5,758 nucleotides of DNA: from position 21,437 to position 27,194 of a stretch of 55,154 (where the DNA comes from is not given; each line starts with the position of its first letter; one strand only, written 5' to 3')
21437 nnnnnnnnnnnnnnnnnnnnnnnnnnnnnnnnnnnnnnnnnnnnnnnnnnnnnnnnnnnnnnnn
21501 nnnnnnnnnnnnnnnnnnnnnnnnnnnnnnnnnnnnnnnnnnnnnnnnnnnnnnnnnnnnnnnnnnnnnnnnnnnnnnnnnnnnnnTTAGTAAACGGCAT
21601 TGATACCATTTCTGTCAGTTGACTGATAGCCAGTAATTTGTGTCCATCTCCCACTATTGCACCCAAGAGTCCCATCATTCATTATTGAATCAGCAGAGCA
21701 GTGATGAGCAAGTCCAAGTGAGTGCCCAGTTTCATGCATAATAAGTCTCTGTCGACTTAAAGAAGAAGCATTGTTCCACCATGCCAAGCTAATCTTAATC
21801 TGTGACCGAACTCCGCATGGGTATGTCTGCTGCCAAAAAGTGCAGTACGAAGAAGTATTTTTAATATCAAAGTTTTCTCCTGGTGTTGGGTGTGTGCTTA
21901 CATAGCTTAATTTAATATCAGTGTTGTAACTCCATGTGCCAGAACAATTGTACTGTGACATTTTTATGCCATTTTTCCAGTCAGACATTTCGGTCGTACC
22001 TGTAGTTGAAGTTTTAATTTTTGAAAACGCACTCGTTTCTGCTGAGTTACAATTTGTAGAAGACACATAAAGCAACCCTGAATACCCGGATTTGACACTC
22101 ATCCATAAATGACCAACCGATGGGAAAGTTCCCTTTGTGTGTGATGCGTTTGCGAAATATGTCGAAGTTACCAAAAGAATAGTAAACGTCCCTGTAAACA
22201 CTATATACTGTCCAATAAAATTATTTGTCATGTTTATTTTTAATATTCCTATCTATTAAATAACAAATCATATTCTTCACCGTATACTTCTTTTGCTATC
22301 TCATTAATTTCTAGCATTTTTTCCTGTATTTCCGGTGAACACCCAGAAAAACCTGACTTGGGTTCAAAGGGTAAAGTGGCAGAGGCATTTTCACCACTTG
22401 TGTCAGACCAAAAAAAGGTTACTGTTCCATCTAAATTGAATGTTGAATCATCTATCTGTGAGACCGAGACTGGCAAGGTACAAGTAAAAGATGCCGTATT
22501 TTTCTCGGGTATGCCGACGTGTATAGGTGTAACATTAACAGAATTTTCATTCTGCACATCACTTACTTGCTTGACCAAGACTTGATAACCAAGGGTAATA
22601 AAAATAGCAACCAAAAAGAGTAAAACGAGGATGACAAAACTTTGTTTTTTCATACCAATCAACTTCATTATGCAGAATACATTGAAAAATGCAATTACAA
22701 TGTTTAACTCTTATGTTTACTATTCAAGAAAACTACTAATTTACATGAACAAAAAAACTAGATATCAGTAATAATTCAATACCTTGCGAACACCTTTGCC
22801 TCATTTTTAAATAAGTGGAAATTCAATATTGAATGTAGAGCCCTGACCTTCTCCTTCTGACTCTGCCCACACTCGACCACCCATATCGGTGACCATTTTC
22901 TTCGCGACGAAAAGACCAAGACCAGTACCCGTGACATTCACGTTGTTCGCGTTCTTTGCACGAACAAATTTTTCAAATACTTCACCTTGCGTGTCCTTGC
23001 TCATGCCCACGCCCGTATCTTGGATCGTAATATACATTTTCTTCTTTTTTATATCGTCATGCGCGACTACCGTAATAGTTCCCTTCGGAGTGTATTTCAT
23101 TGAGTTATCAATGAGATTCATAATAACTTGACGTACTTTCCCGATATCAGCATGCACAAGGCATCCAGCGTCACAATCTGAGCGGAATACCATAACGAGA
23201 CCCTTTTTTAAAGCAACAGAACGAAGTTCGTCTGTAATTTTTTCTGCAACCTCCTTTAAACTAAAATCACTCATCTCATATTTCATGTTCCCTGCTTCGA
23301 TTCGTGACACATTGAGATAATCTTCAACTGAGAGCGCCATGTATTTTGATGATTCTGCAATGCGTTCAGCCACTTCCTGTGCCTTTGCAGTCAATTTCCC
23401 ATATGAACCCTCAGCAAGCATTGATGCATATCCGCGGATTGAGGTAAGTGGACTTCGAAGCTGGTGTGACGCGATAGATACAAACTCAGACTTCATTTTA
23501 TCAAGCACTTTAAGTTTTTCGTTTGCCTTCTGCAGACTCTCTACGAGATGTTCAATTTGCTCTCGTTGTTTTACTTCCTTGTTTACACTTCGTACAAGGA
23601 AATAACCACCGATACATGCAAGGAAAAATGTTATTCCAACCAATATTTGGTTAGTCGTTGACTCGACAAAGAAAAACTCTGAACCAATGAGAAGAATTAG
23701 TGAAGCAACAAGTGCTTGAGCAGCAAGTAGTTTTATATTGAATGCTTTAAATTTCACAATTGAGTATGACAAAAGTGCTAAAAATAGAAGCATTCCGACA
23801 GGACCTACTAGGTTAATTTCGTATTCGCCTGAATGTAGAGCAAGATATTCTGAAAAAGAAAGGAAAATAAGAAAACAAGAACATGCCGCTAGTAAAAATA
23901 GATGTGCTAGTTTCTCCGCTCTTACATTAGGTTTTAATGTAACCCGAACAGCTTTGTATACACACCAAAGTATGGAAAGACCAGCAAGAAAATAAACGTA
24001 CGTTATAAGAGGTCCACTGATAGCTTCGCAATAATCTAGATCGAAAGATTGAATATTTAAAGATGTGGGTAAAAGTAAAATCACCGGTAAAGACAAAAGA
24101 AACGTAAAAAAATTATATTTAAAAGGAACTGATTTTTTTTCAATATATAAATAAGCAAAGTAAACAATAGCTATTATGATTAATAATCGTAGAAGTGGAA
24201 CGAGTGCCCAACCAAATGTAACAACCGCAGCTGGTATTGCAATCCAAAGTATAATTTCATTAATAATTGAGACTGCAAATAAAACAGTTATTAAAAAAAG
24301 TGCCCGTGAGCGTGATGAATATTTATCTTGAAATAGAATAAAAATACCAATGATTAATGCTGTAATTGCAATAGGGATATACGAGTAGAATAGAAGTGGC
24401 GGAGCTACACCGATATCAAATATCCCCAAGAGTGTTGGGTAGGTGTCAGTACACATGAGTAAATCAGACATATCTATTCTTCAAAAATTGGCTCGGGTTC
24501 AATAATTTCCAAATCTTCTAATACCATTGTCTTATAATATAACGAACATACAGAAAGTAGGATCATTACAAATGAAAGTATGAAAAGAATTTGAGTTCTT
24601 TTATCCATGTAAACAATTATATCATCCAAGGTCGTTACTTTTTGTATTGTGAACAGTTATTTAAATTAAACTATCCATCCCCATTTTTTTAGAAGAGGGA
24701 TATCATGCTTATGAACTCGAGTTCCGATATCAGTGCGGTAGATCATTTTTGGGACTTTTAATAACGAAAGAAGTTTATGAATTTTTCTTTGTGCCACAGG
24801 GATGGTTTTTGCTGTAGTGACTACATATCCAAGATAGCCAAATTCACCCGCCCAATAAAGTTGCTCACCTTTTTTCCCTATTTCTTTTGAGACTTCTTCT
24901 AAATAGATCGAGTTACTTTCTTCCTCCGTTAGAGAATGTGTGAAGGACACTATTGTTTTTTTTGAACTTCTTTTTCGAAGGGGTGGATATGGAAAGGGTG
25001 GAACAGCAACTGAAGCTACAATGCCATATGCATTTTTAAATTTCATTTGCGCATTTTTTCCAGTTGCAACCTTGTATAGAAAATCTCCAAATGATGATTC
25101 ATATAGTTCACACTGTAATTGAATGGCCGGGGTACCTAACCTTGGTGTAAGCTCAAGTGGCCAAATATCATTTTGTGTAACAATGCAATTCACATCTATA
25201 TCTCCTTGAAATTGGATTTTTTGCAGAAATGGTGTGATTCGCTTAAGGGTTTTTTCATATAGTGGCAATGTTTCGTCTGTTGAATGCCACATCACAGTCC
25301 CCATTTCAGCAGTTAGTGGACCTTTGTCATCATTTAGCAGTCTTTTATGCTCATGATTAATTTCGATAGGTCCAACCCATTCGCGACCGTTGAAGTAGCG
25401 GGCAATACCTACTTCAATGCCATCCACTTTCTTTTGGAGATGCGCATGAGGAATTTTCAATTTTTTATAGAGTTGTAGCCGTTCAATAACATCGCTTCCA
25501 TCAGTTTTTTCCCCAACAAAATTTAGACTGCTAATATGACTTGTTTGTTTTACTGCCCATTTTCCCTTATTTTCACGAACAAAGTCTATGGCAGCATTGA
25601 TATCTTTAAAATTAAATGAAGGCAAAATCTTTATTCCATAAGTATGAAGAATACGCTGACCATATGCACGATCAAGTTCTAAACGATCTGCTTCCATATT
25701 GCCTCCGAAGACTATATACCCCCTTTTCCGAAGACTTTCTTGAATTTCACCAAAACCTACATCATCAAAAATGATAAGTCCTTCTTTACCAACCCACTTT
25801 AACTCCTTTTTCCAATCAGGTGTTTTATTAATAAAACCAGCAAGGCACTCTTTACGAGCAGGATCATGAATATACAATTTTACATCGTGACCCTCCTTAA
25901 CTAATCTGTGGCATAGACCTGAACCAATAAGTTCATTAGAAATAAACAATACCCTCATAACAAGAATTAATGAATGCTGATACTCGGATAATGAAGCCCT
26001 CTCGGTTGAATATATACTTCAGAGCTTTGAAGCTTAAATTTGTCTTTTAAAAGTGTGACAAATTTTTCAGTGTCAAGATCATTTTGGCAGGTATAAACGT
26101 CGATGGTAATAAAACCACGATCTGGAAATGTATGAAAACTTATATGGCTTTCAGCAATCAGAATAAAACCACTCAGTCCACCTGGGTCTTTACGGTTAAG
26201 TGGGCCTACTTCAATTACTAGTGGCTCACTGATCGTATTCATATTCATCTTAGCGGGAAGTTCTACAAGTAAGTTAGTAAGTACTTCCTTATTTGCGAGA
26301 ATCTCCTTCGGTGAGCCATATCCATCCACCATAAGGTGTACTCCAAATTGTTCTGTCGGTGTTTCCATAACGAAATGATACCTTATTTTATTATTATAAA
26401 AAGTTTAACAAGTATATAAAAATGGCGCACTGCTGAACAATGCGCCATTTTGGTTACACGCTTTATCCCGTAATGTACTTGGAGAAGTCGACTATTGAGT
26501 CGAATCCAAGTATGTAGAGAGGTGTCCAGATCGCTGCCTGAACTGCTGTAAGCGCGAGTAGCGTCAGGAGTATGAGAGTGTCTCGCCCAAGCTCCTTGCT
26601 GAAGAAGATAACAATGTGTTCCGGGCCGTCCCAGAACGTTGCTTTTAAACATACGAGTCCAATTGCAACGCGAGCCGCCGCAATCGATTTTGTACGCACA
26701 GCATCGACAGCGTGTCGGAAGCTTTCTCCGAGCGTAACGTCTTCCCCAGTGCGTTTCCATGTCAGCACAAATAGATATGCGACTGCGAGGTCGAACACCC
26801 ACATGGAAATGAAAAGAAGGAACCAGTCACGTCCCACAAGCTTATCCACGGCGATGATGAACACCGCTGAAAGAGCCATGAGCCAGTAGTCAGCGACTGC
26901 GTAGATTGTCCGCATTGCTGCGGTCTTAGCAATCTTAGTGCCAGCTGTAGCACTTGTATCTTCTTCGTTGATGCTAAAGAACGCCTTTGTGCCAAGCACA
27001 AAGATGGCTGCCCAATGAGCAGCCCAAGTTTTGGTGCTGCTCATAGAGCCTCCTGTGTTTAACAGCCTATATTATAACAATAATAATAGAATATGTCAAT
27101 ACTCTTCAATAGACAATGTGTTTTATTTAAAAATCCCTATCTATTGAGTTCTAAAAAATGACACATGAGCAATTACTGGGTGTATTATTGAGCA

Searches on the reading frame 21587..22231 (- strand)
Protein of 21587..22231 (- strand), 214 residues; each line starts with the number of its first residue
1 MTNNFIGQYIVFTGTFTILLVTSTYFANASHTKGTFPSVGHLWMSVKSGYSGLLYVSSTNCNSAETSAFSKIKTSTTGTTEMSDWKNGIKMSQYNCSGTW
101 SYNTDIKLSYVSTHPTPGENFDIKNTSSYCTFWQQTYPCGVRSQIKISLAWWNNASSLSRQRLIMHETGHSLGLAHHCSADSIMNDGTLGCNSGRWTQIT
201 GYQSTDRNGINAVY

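Call 73: search_protein_families(library=pfam, proteins=[window:21587-22231:-], max_evalue=0.00001)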
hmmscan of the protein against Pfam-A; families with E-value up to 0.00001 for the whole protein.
window:21587-22231:- (214 aa): 1 family
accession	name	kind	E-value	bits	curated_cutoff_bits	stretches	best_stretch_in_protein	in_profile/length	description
PF00413.30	Peptidase_M10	-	3.8e-07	30.5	24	1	69-214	18-158/159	Matrixin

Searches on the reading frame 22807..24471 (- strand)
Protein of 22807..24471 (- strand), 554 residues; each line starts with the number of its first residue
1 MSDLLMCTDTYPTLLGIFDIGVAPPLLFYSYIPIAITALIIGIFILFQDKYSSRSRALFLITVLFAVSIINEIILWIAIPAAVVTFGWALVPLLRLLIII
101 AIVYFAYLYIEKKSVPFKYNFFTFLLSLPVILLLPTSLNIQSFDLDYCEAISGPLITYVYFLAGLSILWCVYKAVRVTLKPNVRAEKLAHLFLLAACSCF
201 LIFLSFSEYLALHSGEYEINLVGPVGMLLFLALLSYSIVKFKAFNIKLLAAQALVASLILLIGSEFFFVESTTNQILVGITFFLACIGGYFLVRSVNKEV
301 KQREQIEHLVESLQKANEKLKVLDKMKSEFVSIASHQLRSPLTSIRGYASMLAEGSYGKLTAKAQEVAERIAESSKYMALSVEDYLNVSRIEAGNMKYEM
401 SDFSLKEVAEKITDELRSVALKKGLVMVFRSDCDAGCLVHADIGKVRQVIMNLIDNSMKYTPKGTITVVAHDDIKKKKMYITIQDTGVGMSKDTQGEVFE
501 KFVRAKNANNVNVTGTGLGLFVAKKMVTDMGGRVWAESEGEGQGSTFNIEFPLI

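Call 9: search_protein_families(library=pfam, proteins=[window:22807-24471:-], max_evalue=0.001)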
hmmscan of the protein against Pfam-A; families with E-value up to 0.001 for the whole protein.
window:22807-24471:- (554 aa): 3 families
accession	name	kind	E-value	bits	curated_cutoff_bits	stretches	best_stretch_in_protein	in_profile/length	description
PF02518.31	HATPase_c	-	3.2e-25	89.2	26.4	1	442-553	2-109/111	Histidine kinase-, DNA gyrase B-, and HSP90-like ATPase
PF00512.31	HisKA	-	4.7e-17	62.2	26.9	1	326-394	1-66/66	His Kinase A (phospho-acceptor) domain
PF13589.12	HATPase_c_3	-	4.2e-05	24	25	1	447-526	4-83/137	Histidine kinase-, DNA gyrase B-, and HSP90-like ATPase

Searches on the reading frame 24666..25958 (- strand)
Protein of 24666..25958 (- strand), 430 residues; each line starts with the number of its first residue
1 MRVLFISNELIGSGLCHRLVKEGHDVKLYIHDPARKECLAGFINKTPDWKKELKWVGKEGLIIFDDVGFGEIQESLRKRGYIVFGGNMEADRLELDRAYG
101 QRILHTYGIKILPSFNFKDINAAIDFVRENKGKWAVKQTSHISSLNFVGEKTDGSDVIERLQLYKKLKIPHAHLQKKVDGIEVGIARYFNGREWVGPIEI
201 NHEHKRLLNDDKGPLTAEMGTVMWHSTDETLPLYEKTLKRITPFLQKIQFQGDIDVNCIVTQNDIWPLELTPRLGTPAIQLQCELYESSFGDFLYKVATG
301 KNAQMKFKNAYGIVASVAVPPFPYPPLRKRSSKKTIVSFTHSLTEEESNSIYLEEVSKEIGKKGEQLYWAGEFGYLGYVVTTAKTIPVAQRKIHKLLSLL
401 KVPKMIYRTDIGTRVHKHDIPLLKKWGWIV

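Call 9: search_protein_families(library=pfam, proteins=[window:24666-25958:-], max_evalue=0.001)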
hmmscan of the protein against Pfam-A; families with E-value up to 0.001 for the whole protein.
window:24666-25958:- (430 aa): 2 families
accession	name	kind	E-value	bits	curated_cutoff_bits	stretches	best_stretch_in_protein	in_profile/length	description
PF01071.24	GARS_A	-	1.1e-06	29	27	1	97-269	3-184/194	Phosphoribosylglycinamide synthetase, ATP-grasp (A) domain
PF02843.22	GARS_C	-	0.00055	20.7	34.8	0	378-414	56-92/92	Phosphoribosylglycinamide synthetase, C domain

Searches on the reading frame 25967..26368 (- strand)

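Call 9: search_protein_families(library=pfam, proteins=[window:25967-26368:-], max_evalue=0.001)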
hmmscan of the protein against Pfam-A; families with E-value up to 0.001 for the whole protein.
window:25967-26368:- (133 aa): 1 family
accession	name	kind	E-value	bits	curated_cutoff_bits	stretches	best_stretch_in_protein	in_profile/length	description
PF02675.21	AdoMet_dc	-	8.5e-27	94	25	1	11-124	1-107/107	S-adenosylmethionine decarboxylase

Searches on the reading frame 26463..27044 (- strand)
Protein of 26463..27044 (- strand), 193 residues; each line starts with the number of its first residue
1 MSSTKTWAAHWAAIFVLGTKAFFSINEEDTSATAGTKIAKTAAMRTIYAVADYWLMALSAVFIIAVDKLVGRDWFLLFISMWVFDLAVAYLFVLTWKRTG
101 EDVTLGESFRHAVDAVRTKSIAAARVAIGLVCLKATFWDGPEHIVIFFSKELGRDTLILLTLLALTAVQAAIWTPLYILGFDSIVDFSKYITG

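Call 9: search_protein_families(library=pfam, proteins=[window:26463-27044:-], max_evalue=0.001)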
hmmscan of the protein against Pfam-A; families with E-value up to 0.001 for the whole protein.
window:26463-27044:- (193 aa): 0 families

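Call 66: search_protein_families(library=padloc, proteins=[window:26463-27044:-], max_evalue=0.01)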
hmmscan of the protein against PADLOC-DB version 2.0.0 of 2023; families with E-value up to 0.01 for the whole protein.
window:26463-27044:- (193 aa): 0 families
